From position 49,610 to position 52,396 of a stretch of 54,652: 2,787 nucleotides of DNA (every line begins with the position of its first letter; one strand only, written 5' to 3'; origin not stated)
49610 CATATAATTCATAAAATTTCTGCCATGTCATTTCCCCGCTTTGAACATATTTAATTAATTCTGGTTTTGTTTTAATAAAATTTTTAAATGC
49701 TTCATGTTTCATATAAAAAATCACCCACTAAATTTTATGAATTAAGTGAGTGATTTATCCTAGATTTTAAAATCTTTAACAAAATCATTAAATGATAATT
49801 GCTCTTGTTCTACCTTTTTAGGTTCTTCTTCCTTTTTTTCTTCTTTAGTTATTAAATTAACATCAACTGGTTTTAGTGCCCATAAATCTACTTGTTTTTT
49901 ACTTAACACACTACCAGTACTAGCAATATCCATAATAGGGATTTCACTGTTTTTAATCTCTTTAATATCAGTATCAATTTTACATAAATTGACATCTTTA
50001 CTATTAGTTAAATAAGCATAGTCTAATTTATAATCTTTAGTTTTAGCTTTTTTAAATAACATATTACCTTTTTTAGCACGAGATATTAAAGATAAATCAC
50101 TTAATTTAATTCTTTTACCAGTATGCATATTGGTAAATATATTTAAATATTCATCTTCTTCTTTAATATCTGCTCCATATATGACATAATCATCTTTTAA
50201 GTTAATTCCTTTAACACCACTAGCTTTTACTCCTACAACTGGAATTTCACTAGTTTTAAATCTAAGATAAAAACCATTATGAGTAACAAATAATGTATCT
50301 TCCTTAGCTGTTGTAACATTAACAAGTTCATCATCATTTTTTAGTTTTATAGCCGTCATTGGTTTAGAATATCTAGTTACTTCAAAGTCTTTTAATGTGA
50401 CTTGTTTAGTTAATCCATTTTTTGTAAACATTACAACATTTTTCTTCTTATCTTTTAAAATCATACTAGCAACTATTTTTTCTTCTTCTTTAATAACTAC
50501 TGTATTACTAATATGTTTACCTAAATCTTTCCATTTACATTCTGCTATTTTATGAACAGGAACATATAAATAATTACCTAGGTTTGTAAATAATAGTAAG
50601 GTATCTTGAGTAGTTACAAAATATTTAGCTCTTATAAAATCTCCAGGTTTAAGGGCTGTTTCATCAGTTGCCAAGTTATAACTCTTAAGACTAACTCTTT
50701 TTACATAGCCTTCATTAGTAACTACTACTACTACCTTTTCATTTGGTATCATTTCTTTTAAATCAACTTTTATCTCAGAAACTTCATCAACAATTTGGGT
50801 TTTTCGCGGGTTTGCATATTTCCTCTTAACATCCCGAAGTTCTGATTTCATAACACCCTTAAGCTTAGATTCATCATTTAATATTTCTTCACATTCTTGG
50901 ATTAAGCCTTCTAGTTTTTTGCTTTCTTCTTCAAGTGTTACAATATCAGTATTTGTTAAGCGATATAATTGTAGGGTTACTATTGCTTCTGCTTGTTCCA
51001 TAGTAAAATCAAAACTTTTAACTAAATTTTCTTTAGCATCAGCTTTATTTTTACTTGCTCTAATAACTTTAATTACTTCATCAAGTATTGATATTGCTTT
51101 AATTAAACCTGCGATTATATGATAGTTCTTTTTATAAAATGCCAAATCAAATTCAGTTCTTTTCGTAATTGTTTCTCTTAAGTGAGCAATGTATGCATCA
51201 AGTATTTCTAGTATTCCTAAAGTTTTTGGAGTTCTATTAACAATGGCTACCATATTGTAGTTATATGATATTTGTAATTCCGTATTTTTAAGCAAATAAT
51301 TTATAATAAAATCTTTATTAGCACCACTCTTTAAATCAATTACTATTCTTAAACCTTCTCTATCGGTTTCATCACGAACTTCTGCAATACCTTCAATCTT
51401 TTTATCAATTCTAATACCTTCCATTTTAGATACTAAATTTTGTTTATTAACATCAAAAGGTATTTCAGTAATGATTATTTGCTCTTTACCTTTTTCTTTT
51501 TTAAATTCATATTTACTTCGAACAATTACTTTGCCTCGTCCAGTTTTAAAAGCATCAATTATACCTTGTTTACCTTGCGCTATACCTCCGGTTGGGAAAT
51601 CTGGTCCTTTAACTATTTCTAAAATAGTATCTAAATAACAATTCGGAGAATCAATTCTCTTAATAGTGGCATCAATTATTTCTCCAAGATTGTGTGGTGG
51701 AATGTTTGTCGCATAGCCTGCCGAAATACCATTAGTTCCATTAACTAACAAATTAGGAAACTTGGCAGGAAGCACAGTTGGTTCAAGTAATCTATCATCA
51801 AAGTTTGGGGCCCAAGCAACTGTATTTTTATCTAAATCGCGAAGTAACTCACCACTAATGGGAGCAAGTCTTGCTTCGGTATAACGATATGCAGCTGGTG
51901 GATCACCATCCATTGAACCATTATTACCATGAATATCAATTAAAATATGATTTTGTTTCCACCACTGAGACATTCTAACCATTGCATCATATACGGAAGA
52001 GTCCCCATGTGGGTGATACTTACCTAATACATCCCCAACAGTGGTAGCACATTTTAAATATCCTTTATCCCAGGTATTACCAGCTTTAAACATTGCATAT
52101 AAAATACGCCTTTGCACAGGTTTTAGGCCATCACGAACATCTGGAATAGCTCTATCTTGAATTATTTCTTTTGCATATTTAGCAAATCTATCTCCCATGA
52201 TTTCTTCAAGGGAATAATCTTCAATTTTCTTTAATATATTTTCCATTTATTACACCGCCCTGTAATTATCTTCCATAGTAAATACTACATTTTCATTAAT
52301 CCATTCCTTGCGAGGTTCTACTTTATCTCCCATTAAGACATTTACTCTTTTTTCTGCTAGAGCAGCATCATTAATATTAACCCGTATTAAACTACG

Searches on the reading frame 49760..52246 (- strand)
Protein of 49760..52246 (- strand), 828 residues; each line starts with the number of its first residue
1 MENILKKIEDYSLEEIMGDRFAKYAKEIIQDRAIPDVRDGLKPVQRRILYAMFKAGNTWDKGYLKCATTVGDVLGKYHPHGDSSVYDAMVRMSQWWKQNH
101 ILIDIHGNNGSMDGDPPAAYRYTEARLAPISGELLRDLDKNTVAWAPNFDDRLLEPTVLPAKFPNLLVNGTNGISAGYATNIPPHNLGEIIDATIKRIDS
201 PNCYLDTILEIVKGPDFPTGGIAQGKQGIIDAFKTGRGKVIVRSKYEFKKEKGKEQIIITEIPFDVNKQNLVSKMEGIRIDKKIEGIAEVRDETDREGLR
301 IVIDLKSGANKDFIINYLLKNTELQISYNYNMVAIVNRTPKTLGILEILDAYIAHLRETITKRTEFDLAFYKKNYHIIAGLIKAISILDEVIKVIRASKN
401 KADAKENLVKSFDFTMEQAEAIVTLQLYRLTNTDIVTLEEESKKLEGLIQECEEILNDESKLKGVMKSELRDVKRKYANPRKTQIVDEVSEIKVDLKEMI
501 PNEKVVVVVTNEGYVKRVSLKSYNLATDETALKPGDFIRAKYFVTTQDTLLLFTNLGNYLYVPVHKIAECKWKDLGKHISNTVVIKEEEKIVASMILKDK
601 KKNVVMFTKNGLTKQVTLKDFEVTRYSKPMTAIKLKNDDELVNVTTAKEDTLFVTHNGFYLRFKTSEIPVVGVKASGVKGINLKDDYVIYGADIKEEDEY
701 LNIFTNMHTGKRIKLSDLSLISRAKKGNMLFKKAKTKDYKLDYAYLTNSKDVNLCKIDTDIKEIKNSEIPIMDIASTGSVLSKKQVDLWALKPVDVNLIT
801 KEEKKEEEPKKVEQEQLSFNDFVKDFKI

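Call 26: search_protein_families(library=pfam, max_evalue=0.001, proteins=[window:49760-52246:-])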
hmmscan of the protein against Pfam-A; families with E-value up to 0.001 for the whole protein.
window:49760-52246:- (828 aa): 2 families
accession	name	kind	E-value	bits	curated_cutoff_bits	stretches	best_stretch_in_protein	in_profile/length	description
PF00521.26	DNA_topoisoIV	-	3.7e-156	520.8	31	1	32-470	1-431/432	DNA gyrase/topoisomerase IV, subunit A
PF03989.18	DNA_gyraseA_C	-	2.5e-29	100.9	27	3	652-686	4-38/48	DNA gyrase C-terminal domain, beta-propeller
